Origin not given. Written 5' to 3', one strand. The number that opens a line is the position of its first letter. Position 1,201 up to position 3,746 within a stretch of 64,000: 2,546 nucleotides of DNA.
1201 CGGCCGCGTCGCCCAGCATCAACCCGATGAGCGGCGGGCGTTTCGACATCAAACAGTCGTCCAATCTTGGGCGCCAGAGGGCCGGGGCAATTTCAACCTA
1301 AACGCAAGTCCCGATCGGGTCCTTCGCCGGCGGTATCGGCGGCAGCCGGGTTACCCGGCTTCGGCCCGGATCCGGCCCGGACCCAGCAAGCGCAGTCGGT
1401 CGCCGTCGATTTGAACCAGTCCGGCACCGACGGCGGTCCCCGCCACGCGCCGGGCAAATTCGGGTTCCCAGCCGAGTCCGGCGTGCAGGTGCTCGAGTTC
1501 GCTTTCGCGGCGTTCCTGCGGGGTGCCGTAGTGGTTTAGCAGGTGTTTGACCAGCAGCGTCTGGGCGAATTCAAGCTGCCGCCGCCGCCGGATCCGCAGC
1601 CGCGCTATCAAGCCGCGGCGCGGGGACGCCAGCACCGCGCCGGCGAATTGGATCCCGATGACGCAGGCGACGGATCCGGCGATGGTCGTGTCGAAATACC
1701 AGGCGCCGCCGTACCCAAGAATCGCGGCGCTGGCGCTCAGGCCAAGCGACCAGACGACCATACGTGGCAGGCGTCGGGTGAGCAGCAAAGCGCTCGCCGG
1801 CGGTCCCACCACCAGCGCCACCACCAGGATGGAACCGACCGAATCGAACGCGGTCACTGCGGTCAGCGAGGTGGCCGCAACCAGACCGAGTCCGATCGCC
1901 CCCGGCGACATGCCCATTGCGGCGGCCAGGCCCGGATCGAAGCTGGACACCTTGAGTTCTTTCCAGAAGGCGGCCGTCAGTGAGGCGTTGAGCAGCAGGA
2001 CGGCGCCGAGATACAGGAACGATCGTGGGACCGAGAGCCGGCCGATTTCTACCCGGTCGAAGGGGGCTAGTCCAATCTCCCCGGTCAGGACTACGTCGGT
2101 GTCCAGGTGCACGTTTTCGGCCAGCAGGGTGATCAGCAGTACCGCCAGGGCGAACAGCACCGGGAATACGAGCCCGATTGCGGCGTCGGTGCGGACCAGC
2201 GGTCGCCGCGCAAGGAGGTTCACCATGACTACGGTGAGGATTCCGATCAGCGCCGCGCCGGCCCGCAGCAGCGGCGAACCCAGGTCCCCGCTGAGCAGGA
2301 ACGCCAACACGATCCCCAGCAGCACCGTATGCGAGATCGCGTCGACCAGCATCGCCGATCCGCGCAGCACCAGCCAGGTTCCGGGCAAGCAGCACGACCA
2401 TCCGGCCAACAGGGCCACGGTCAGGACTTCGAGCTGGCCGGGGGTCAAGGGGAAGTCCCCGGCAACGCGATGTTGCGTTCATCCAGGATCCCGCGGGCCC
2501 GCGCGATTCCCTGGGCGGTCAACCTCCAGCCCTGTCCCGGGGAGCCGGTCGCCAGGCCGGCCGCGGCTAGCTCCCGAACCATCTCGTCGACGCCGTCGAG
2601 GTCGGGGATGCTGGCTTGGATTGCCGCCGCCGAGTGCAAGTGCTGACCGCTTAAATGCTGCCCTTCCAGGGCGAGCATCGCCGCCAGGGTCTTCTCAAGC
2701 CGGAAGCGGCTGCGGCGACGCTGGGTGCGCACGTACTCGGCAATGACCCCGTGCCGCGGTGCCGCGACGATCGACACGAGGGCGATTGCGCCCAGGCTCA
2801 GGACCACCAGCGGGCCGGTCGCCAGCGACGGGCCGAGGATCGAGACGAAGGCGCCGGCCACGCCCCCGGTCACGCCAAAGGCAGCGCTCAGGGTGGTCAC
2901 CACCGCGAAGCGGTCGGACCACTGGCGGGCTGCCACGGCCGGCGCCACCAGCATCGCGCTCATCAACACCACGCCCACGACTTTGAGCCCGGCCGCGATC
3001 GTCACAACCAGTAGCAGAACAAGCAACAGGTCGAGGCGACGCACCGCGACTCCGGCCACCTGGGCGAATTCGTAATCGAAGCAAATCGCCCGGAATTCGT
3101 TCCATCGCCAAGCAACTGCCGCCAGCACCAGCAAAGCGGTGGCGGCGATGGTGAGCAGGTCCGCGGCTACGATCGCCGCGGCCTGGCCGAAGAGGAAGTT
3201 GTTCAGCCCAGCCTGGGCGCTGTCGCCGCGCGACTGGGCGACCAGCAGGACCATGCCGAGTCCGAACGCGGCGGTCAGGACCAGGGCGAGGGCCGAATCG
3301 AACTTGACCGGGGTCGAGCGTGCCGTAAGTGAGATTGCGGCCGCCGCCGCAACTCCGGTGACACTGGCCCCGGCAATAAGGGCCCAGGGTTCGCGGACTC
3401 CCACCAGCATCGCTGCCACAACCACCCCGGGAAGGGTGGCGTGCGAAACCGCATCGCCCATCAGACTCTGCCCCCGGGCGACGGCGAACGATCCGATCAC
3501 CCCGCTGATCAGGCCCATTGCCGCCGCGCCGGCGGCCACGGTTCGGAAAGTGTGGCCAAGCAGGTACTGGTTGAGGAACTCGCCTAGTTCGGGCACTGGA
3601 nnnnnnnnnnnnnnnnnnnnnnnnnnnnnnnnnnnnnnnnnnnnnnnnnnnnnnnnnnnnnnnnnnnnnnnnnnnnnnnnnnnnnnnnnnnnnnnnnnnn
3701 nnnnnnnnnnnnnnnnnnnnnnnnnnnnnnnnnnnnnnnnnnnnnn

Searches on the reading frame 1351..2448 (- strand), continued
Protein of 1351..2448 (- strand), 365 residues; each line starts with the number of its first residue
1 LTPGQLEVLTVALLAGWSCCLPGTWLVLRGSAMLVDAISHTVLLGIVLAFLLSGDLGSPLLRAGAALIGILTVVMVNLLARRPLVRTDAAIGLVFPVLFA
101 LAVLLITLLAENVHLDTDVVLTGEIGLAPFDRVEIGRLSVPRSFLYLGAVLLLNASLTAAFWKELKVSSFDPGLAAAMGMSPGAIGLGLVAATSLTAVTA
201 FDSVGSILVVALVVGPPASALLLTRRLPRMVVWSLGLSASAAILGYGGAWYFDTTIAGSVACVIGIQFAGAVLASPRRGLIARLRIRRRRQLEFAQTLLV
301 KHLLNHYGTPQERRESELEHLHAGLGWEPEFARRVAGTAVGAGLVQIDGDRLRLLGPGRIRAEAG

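Call 53: search_solved_structures(query=window:1351-2448:-, max_evalue=0.001, show_alignments=1)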
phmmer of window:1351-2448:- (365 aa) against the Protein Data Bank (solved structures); distinct sequences matched with E-value up to 0.001: 2.
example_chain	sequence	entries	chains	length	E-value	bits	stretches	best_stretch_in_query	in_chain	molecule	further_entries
7kyp_B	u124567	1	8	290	1.1e-20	77.4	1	9-278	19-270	Manganese ABC transporter, permease protein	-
7kyo_C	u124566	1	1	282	2.6e-20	76.2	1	9-277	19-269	Manganese ABC transporter, permease protein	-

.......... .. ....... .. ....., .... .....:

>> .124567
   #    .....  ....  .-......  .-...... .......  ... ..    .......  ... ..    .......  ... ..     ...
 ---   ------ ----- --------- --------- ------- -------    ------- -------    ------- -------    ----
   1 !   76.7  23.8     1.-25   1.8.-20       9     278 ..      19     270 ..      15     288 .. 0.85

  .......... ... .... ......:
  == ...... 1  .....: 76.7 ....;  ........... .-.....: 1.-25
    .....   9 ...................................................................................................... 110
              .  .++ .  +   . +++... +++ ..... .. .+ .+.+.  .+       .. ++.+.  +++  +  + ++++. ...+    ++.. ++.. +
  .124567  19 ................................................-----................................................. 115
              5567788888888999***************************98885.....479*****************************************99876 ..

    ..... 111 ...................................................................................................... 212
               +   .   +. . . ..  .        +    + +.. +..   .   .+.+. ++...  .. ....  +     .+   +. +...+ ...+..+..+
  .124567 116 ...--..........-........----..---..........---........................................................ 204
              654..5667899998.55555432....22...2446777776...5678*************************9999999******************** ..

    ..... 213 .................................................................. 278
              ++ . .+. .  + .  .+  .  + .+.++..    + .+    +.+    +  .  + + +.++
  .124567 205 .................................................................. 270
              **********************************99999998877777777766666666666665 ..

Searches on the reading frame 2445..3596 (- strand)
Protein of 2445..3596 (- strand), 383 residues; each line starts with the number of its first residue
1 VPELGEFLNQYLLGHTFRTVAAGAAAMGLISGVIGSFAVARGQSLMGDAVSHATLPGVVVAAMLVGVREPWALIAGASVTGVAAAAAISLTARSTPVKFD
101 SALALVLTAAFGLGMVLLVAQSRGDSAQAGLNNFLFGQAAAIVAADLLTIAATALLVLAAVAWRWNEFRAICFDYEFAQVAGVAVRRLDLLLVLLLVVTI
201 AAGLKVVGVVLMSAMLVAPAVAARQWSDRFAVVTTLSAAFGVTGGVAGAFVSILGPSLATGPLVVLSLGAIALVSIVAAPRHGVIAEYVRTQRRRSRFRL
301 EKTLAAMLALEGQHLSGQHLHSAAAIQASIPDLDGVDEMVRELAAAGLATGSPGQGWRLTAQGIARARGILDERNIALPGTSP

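Call 3: search_protein_families(library=pfam, proteins=[window:2445-3596:-], max_evalue=1)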
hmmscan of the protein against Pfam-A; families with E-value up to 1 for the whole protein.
window:2445-3596:- (383 aa): 2 families
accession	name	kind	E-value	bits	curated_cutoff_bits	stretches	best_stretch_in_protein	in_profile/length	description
PF00950.22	ABC-3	-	6.2e-59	200.1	20.1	1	18-277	6-256/258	ABC 3 transport family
PF01032.23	FecCD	-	0.00038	20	26.5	1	50-274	79-306/311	FecCD transport family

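Call 4: search_protein_families(library=ncbifam, proteins=[window:2445-3596:-], max_evalue=1)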
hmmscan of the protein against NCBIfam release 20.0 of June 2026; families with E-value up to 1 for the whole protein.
window:2445-3596:- (383 aa): 4 families
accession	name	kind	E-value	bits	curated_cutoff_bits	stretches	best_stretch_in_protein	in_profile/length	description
NF040871.1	AztB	equivalog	7.1e-38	130.8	280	1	18-266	14-252/254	zinc ABC transporter permease AztB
TIGR03770.1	anch_rpt_perm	equivalog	3.6e-37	128.6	296.8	1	26-277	26-268/270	anchored repeat-type ABC transporter permease subunit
NF040927.1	ABC_perm_SloB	subfamily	1.2e-32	113.8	460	1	15-284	10-269/271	metal ABC transporter permease subunit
NF007089.0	PRK09543.1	equivalog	8e-25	87.9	284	1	27-278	15-257/261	zinc ABC transporter permease subunit ZnuB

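Call 8: find_homologous_proteins(query=window:2445-3596:-, max_evalue=1e-10)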
Query window:2445-3596:- (383 aa): 536 proteins with E <= 1e-10 among 8000 candidates; the best 120 are listed.
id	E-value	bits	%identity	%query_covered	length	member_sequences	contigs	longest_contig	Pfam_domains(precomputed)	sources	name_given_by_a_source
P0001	9.2e-224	760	98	100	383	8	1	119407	PF00950.23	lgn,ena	-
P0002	1.8e-218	743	97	100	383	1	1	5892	PF00950.23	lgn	-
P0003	4.5e-218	741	97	100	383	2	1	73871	PF00950.23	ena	-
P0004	1.7e-204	697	91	99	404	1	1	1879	PF00950.23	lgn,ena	-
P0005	3.4e-204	696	91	99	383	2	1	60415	PF00950.23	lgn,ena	-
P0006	1.2e-203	694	91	99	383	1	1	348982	PF00950.23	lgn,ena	-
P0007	1.4e-203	694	90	99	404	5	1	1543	PF00950.23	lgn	-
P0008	1.2e-202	691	92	99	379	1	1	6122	PF00950.23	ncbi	-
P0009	2.2e-200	683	89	99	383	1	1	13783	PF00950.23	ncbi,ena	-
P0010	2.5e-200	683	90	99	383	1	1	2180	PF00950.23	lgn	-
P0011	8.8e-199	678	88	99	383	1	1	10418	PF00950.23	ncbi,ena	-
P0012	1.1e-198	678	88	100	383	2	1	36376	PF00950.23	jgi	jgi:manganese/zinc/iron transport system permease protein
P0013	8.3e-196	668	87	99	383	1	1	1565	PF00950.23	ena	-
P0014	2.9e-189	647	85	99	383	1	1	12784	PF00950.23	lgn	-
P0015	3.9e-189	646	92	92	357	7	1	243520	PF00950.23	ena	-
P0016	1.1e-188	645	85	99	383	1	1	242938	PF00950.23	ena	-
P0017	2.1e-182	624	82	99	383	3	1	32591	PF01032.24,PF00950.23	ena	-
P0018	2.3e-180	617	84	96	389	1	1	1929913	PF00950.23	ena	-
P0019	2.3e-179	614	81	99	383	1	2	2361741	PF00950.23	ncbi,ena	-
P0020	1.2e-139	483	65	97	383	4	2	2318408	PF01032.24,PF00950.23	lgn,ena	-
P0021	8.7e-136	471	97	63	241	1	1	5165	PF00950.23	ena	-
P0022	3.8e-87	311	45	98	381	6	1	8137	PF00950.23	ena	-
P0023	1.2e-86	309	47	97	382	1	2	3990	PF01032.24,PF00950.23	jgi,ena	jgi:manganese/zinc/iron transport system permease protein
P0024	2.9e-84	301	45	97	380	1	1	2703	PF00950.23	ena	-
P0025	5.1e-84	301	47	93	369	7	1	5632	PF01032.24,PF00950.23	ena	-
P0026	8.9e-84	300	46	95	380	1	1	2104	PF01032.24,PF00950.23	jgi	jgi:manganese/zinc/iron transport system permease protein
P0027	2.2e-83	298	43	98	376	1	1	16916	PF01032.24,PF00950.23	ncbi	ncbi:MAG: metal ABC transporter permease [Chloroflexota bacterium]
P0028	3.4e-83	298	46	96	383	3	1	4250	PF00950.23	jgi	jgi:manganese/zinc/iron transport system permease protein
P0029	6.2e-83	297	45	94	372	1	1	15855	PF01032.24,PF00950.23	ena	-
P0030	2.6e-82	295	45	94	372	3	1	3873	PF01032.24,PF00950.23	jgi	-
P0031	3.0e-82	295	45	97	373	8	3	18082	PF01032.24,PF00950.23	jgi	jgi:manganese/zinc/iron transport system permease protein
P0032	3.6e-82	294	44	96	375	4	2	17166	PF01032.24,PF00950.23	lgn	-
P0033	3.8e-82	294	43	98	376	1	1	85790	PF01032.24,PF00950.23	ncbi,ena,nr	ncbi:MAG TPA: metal ABC transporter permease [Candidatus Sulfomarinibacteraceae bacterium]|nr:metal 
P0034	7.9e-82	293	44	96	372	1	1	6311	PF01032.24,PF00950.23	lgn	-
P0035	3.0e-81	291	46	95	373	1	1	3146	PF01032.24,PF00950.23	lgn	-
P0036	4.1e-81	291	44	96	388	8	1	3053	PF01032.24,PF00950.23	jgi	jgi:manganese/zinc/iron transport system permease protein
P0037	5.2e-81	291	44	96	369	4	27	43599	PF01032.24,PF00950.23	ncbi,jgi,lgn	-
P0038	1.4e-80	289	47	95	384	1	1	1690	PF01032.24,PF00950.23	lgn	-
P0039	2.0e-80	289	44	97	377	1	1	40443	PF01032.24,PF00950.23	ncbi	-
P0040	4.9e-80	287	43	96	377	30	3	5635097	PF01032.24,PF00950.23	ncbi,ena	-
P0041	1.0e-79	286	45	92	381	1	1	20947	PF01032.24,PF00950.23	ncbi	-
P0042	1.0e-79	286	49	92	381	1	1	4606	PF00950.23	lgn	-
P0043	1.3e-79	286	44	95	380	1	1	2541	PF01032.24,PF00950.23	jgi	jgi:manganese/zinc/iron transport system permease protein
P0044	1.8e-79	286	44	94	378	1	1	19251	PF00950.23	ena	-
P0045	4.0e-79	284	44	95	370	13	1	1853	PF01032.24,PF00950.23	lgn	-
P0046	1.2e-78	283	46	92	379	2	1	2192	PF01032.24,PF00950.23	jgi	jgi:manganese/zinc/iron transport system permease protein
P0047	1.9e-78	282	43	99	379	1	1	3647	PF01032.24,PF00950.23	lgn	-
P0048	3.9e-78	281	42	96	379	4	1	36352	PF01032.24,PF00950.23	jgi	jgi:manganese/zinc/iron transport system permease protein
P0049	4.6e-78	281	46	95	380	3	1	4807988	PF01032.24,PF00950.23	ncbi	-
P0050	7.2e-78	280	46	94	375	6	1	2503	PF00950.23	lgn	-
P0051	1.0e-77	280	42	98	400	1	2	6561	PF01032.24,PF00950.23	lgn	-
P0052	2.4e-77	279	41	94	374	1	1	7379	PF00950.23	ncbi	-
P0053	3.0e-77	278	45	96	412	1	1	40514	PF01032.24,PF00950.23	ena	-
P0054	5.7e-77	277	42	96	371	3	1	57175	PF01032.24,PF00950.23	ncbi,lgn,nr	ncbi:MAG: ABC transporter [Chloroflexi bacterium]|nr:MAG: ABC transporter [Chloroflexota bacterium]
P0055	9.5e-77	277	42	94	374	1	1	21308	PF00950.23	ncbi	ncbi:MAG: metal ABC transporter permease [Rhodothermales bacterium]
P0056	2.1e-76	276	45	92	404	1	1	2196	PF01032.24,PF00950.23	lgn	-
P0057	2.2e-76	275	44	99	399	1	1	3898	PF01032.24,PF00950.23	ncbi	ncbi:MAG: metal ABC transporter permease [Actinomycetota bacterium]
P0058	2.9e-76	275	44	97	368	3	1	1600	PF01032.24,PF00950.23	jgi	jgi:manganese/zinc/iron transport system permease protein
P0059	3.8e-76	275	48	96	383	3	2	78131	PF01032.24,PF00950.23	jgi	-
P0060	3.9e-76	275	42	97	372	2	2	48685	PF00950.23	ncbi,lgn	ncbi:MAG: metal ABC transporter permease [Rhodothermales bacterium]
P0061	4.6e-76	274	43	97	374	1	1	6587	PF01032.24,PF00950.23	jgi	-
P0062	7.5e-76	274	44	93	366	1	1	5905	PF01032.24,PF00950.23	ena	-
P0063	9.4e-76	273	41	95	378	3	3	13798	PF01032.24,PF00950.23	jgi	jgi:manganese/zinc/iron transport system permease protein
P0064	9.9e-76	273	40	94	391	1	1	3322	PF01032.24,PF00950.23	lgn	-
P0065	1.9e-75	272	44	96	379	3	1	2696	PF01032.24,PF00950.23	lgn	-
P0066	4.3e-75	271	42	96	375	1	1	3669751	PF01032.24,PF00950.23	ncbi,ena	-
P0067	6.7e-75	271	48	73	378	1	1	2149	PF01032.24,PF00950.23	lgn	-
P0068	8.2e-75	270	47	93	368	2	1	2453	PF00950.23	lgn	-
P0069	9.0e-75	270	46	95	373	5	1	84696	PF00950.23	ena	-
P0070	9.8e-75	270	48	79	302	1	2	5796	PF01032.24,PF00950.23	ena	-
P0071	1.1e-74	270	41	95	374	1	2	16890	PF01032.24,PF00950.23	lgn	-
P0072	2.3e-74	269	46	92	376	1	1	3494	PF01032.24,PF00950.23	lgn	-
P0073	2.3e-74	269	43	92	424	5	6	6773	PF01032.24,PF00950.23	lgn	-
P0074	5.1e-74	268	41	94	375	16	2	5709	PF01032.24,PF00950.23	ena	-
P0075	6.0e-74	267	42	93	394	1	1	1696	PF01032.24,PF00950.23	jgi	-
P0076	6.9e-74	267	47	95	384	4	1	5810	PF00950.23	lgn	-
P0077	8.3e-74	267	42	97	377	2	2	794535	PF01032.24,PF00950.23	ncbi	-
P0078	9.6e-74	267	45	92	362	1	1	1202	PF01032.24,PF00950.23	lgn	-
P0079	1.1e-73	267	49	78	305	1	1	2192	PF01032.24,PF00950.23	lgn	-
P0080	2.6e-73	265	44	96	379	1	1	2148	PF00950.23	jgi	jgi:manganese/zinc/iron transport system permease protein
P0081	7.0e-73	264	46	94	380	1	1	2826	PF01032.24,PF00950.23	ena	-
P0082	8.3e-73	264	40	93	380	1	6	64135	PF01032.24,PF00950.23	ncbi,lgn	-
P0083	1.0e-72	263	46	94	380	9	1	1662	PF01032.24,PF00950.23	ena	-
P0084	2.5e-72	262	38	95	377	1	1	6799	PF01032.24,PF00950.23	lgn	-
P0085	2.7e-72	262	37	94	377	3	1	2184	PF01032.24,PF00950.23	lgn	-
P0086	4.0e-72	261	44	92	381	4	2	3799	PF01032.24,PF00950.23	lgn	-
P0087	5.0e-72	261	38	95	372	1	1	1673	PF01032.24,PF00950.23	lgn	-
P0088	8.3e-72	260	38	94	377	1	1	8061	PF01032.24,PF00950.23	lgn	-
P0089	2.2e-71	259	38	96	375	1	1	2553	PF01032.24,PF00950.23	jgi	jgi:manganese/zinc/iron transport system permease protein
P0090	4.9e-71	258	45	84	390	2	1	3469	PF00950.23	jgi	-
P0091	5.5e-71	258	47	79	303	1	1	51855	PF01032.24,PF00950.23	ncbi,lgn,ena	-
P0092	6.3e-71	258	50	73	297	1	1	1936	PF01032.24,PF00950.23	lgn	-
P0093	6.5e-71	257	40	93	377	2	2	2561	PF01032.24,PF00950.23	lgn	-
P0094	6.9e-71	257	48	78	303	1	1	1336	PF01032.24,PF00950.23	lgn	-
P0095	7.8e-71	257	36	96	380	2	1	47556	PF01032.24,PF00950.23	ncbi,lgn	-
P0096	8.9e-71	257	48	75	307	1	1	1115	PF01032.24,PF00950.23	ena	-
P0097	2.3e-70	256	48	75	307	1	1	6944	PF01032.24,PF00950.23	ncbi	-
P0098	2.7e-70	255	44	78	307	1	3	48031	PF01032.24,PF00950.23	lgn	-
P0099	2.7e-70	255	47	75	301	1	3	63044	PF01032.24,PF00950.23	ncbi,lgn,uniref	ncbi:metal ABC transporter permease [Roseiflexus sp.]|uniref:metal ABC transporter permease n=1 Tax=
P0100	3.2e-70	255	41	94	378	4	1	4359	PF01032.24,PF00950.23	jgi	jgi:manganese/zinc/iron transport system permease protein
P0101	3.9e-70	255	49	75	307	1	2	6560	PF01032.24,PF00950.23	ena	-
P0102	5.2e-70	255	48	75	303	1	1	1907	PF01032.24,PF00950.23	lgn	-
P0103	5.3e-70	254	39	96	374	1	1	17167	PF01032.24,PF00950.23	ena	-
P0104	6.7e-70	254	48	76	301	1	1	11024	PF01032.24,PF00950.23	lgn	-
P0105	7.9e-70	254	48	76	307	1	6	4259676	PF01032.24,PF00950.23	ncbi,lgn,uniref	ncbi:metal ABC transporter permease [Desulfoscipio sp. XC116]|uniref:metal ABC transporter permease 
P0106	8.4e-70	254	48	75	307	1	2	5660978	PF01032.24,PF00950.23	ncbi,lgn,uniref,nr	ncbi:metal ABC transporter permease [Desulfosporosinus youngiae]|uniref:ABC-type Mn2+/Zn2+ transport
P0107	8.9e-70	254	47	79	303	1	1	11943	PF01032.24,PF00950.23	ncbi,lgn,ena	-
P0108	9.1e-70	254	47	79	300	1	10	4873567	PF01032.24,PF00950.23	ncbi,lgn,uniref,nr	ncbi:metal ABC transporter permease [Desulfosporosinus meridiei]|uniref:ABC-type Mn2+/Zn2+ transport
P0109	1.0e-69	254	48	75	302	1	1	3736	PF01032.24,PF00950.23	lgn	-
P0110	1.0e-69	254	48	76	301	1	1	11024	PF01032.24,PF00950.23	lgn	-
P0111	1.1e-69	253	45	89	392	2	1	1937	PF00950.23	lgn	-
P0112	1.3e-69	253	48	79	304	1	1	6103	PF01032.24,PF00950.23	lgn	-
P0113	1.3e-69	253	50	76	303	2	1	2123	PF01032.24,PF00950.23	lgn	-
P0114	1.5e-69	253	48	75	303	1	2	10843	PF01032.24,PF00950.23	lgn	-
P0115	1.6e-69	253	36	96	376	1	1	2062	PF01032.24,PF00950.23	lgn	-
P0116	2.8e-69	252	47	74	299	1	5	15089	PF01032.24,PF00950.23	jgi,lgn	jgi:manganese/zinc/iron transport system permease protein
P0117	3.7e-69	252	47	74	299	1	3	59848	PF01032.24,PF00950.23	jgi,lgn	jgi:manganese/zinc/iron transport system permease protein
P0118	4.5e-69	251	47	75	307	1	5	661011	PF01032.24,PF00950.23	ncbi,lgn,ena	-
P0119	5.1e-69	251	48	75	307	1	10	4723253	PF01032.24,PF00950.23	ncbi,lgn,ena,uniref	ncbi:metal ABC transporter permease [Kineothrix sedimenti]|uniref:Iron chelate uptake ABC transporte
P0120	5.6e-69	251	47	75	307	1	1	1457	PF01032.24,PF00950.23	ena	-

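Call 43: find_encoding_contigs(protein=P0040, flank=6000, max_places=2)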
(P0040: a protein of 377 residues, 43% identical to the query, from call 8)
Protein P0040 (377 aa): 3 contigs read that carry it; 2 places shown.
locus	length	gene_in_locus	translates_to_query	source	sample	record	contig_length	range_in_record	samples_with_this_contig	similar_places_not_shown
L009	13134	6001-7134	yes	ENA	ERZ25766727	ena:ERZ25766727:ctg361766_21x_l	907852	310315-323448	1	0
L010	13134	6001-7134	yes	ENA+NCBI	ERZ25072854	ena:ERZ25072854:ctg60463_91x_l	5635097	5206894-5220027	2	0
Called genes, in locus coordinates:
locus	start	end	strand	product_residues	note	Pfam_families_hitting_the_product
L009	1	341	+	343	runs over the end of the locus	PF01408:GFO_IDH_MocA, PF22725:GFO_IDH_MocA_C3, PF02894:GFO_IDH_MocA_C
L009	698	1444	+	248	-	PF03781:FGE-sulfatase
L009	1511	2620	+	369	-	PF00730:HhH-GPD, PF00293:NUDIX, PF14815:NUDIX_4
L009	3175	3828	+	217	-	PF01325:Fe_dep_repress, PF02742:Fe_dep_repr_C, PF04023:FeoA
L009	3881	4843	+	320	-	PF01297:ZnuA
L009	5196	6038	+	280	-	PF00005:ABC_tran, PF02463:SMC_N (faint), PF13304:AAA_21 (faint)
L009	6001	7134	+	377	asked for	PF00950:ABC-3, PF01032:FecCD (weak)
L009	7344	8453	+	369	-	PF00950:ABC-3, PF01032:FecCD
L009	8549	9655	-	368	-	PF00963:Cohesin (weak)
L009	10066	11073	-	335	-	-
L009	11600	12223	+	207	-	-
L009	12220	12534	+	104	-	PF14312:FG-GAP_2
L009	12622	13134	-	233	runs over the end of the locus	PF13340:DUF4096, PF01609:DDE_Tnp_1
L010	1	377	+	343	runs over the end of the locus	PF01408:GFO_IDH_MocA, PF22725:GFO_IDH_MocA_C3, PF02894:GFO_IDH_MocA_C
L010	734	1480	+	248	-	PF03781:FGE-sulfatase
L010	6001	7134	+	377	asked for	PF00950:ABC-3, PF01032:FecCD (weak)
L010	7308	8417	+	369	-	PF00950:ABC-3, PF01032:FecCD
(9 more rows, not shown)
